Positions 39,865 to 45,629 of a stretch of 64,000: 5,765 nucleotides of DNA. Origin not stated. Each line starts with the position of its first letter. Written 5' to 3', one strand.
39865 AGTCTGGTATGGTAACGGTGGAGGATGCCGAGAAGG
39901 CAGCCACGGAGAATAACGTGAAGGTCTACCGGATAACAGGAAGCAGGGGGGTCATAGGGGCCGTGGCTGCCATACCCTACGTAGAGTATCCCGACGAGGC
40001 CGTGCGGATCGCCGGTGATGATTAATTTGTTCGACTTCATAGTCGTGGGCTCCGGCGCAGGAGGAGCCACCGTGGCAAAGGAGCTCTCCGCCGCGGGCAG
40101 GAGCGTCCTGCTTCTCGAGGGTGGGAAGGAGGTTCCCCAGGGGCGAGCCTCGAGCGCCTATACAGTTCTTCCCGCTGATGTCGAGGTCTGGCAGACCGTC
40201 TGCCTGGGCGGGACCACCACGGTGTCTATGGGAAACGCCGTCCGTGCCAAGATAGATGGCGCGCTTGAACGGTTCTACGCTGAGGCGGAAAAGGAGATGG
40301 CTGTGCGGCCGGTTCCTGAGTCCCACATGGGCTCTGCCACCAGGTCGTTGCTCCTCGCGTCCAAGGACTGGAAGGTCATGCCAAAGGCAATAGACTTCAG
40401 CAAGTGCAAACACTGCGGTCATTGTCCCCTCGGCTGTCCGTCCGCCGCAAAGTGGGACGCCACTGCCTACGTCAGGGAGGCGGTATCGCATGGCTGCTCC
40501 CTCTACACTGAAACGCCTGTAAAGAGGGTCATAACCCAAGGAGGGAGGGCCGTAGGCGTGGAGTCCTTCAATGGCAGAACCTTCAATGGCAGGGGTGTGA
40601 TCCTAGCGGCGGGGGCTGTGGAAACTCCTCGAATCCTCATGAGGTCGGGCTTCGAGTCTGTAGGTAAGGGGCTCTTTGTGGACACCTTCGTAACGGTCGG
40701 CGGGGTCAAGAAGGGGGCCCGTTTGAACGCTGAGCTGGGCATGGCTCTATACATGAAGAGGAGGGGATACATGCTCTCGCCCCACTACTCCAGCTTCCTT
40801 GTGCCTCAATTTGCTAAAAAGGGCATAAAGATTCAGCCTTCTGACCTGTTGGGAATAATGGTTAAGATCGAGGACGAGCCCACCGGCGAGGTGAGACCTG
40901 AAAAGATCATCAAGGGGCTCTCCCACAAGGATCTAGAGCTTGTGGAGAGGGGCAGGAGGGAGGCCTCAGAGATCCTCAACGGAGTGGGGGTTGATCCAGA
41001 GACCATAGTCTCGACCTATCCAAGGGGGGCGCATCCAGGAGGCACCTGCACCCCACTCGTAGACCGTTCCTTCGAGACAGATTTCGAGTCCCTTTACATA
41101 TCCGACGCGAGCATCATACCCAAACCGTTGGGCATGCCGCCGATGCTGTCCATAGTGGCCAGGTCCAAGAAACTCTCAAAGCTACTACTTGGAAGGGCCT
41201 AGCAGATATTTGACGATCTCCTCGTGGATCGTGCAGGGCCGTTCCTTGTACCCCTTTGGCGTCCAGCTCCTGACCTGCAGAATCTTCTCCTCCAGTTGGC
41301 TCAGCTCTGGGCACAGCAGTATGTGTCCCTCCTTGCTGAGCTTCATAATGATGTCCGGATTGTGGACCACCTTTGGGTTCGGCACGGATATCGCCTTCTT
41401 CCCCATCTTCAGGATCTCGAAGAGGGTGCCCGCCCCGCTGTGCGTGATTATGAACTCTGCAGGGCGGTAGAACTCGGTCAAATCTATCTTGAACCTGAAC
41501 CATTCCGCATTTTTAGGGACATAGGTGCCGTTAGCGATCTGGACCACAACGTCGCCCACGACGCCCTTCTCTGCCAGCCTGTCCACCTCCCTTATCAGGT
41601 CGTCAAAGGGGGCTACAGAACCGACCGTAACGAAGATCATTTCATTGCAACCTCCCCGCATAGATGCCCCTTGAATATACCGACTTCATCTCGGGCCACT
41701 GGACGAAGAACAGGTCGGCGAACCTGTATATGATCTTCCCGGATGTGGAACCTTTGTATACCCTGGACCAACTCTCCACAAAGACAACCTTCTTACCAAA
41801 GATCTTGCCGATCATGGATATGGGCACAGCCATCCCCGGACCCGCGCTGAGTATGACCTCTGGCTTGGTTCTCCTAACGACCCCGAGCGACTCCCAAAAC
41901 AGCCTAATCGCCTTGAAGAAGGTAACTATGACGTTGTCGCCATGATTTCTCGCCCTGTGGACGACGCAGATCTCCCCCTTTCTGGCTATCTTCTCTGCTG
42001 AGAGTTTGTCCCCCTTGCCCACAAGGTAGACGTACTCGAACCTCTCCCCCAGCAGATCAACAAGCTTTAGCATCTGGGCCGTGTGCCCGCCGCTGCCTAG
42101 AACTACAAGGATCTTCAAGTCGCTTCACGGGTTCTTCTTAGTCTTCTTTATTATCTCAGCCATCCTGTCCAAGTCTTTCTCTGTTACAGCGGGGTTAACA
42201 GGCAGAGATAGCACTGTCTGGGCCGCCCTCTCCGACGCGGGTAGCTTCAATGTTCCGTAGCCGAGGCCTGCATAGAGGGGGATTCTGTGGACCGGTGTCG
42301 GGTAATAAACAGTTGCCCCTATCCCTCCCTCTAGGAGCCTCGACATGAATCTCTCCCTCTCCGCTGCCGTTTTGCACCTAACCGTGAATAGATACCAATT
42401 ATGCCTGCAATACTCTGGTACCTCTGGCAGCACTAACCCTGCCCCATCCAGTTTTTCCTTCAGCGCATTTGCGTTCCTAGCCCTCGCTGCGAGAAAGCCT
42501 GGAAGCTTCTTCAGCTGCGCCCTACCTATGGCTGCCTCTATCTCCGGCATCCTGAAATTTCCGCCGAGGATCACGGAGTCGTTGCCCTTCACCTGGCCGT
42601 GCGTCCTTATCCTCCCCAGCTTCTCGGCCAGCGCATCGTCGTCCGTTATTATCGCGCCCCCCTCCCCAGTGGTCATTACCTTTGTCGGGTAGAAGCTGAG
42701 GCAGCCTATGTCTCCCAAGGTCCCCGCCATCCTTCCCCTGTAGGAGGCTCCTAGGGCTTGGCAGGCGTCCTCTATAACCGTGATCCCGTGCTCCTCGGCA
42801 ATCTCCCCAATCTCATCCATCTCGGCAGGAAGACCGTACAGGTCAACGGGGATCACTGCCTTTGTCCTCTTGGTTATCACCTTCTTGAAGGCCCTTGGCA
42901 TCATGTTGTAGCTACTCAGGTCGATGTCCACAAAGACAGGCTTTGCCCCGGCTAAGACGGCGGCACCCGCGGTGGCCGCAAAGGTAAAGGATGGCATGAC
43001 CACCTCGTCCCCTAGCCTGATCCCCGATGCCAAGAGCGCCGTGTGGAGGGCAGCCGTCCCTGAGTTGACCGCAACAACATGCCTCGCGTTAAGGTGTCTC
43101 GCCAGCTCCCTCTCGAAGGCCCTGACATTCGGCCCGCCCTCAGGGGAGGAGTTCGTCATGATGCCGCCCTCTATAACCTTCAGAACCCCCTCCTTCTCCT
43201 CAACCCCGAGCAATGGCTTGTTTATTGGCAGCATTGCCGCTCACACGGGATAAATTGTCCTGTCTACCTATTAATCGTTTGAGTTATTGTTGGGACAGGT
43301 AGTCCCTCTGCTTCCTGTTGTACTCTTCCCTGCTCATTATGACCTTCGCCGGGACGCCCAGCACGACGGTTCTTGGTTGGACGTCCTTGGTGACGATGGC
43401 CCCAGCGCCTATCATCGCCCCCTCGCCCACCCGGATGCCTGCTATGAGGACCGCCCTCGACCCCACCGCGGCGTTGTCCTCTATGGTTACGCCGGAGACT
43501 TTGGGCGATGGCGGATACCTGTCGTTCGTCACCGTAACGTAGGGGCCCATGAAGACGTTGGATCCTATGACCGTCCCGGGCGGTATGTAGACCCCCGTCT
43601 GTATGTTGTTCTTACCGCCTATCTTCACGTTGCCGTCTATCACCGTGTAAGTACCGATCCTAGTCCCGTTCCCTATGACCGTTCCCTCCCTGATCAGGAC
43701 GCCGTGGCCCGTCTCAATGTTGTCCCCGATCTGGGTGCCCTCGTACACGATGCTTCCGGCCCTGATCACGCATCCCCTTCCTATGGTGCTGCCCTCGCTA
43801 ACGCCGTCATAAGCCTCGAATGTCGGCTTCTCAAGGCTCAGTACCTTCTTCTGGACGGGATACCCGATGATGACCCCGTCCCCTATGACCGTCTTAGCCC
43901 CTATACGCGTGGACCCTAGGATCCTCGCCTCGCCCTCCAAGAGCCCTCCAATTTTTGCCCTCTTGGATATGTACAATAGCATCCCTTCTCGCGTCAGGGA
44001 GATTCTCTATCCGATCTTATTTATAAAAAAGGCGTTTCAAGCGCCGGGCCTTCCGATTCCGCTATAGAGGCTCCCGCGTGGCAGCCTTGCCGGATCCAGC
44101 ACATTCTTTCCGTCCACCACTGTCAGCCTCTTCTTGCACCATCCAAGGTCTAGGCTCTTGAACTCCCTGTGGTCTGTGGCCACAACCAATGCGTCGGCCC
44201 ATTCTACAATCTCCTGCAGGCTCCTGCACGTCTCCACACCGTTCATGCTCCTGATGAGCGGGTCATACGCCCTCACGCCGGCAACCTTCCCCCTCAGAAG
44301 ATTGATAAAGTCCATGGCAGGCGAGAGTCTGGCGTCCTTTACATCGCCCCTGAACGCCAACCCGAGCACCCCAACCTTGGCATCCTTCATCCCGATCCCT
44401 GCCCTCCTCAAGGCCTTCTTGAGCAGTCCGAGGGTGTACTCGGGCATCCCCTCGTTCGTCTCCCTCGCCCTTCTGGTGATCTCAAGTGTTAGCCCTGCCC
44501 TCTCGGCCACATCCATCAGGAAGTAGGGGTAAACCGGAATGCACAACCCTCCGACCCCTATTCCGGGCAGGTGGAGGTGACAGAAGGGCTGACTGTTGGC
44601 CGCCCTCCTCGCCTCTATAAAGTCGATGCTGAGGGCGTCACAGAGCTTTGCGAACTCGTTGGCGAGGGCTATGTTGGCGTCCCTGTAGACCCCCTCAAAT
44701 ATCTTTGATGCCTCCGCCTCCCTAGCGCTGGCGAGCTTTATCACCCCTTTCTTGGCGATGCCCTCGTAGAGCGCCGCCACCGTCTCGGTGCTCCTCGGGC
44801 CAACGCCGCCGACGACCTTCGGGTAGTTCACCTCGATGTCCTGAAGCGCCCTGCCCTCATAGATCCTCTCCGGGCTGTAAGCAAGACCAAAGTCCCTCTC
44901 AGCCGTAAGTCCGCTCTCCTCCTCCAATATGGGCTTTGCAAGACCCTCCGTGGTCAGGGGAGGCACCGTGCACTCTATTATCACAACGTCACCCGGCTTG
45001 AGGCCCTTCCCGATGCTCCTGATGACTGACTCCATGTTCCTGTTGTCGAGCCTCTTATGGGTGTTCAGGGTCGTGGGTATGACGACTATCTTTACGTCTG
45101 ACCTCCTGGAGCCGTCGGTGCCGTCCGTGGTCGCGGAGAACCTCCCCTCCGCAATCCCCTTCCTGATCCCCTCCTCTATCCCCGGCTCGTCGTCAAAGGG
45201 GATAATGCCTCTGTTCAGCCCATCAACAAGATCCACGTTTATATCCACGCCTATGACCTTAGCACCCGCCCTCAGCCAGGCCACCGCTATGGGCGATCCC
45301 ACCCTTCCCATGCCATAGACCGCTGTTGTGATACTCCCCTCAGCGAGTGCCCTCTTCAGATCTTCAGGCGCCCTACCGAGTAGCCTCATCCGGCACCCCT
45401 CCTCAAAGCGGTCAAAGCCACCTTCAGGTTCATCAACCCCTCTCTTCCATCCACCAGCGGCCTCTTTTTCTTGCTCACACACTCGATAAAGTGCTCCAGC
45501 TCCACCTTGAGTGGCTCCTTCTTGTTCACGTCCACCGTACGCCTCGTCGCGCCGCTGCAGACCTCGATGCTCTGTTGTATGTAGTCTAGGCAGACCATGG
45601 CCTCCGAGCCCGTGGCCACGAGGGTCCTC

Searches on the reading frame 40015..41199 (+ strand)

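Call 64: search_protein_families(library=pfam, proteins=[window:40015-41199:+], max_evalue=0.00001)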
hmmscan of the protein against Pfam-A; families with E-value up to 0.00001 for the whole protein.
window:40015-41199:+ (395 aa): 5 families
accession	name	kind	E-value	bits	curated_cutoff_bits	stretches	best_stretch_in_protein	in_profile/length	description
PF00732.25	GMC_oxred_N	-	6.3e-20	72.4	23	1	84-221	63-214/218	GMC oxidoreductase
PF01266.30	DAO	-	3.1e-11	43.9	27.9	0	7-48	1-42/353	FAD dependent oxidoreductase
PF07992.20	Pyr_redox_2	-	1.3e-08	35.1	26.1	0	6-51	1-46/291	Pyridine nucleotide-disulphide oxidoreductase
PF00890.30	FAD_binding_2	-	2.2e-07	30.9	20.4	0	7-39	1-33/414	FAD binding domain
PF03486.20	HI0933_like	-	6.8e-06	26.1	50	0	7-40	2-35/244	HI0933-like protein Rossmann domain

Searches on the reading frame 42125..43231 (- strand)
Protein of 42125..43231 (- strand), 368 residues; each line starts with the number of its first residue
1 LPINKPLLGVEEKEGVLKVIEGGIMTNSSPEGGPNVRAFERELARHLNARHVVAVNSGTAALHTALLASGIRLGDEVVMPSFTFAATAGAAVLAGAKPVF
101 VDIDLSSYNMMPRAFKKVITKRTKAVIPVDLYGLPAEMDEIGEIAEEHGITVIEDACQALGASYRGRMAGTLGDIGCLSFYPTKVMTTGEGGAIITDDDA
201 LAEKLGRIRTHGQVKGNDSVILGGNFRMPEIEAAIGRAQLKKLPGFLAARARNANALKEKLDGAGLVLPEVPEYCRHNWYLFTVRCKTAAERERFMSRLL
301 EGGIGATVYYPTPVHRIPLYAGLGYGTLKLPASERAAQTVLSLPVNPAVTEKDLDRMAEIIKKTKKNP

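Call 64: search_protein_families(library=pfam, proteins=[window:42125-43231:-], max_evalue=0.00001)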
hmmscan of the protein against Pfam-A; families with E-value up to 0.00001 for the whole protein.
window:42125-43231:- (368 aa): 3 families
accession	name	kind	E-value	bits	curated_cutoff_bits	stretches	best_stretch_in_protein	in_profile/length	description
PF01041.23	DegT_DnrJ_EryC1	-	1.5e-116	390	19.8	1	16-361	11-359/360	DegT/DnrJ/EryC1/StrS aminotransferase family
PF01212.27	Beta_elim_lyase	-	1.5e-08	34.8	27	1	31-273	29-277/288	Beta-eliminating lyase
PF01053.26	Cys_Met_Meta_PP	-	3.1e-07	29.7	27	1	32-164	50-182/381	Cys/Met metabolism PLP-dependent enzyme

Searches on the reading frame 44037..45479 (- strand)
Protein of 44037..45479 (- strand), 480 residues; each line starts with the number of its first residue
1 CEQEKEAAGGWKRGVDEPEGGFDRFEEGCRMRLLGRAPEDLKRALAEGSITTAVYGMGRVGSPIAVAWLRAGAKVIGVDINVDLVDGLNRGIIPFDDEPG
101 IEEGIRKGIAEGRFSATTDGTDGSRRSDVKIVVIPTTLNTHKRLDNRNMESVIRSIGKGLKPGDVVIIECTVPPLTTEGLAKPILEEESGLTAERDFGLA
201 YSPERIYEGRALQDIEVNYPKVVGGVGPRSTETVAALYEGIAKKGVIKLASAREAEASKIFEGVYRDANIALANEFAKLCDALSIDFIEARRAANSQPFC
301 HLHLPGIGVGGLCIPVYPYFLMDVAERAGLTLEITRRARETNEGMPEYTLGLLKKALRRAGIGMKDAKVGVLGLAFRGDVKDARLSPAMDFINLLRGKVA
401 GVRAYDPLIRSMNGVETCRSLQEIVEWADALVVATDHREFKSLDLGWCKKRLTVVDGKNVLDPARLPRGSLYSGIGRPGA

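Call 64: search_protein_families(library=pfam, proteins=[window:44037-45479:-], max_evalue=0.00001)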
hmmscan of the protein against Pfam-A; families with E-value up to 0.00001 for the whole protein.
window:44037-45479:- (480 aa): 3 families
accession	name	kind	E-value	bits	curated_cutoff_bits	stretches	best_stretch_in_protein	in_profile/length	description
PF03721.20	UDPG_MGDP_dh_N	-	2.5e-36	125.4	27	1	53-234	4-183/187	UDP-glucose/GDP-mannose dehydrogenase family, NAD binding domain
PF00984.24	UDPG_MGDP_dh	-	9.9e-23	80.5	25.4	1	253-343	1-93/94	UDP-glucose/GDP-mannose dehydrogenase family, central domain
PF03720.21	UDPG_MGDP_dh_C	-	1.6e-21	77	30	1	370-463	1-103/103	UDP-glucose/GDP-mannose dehydrogenase family, UDP binding domain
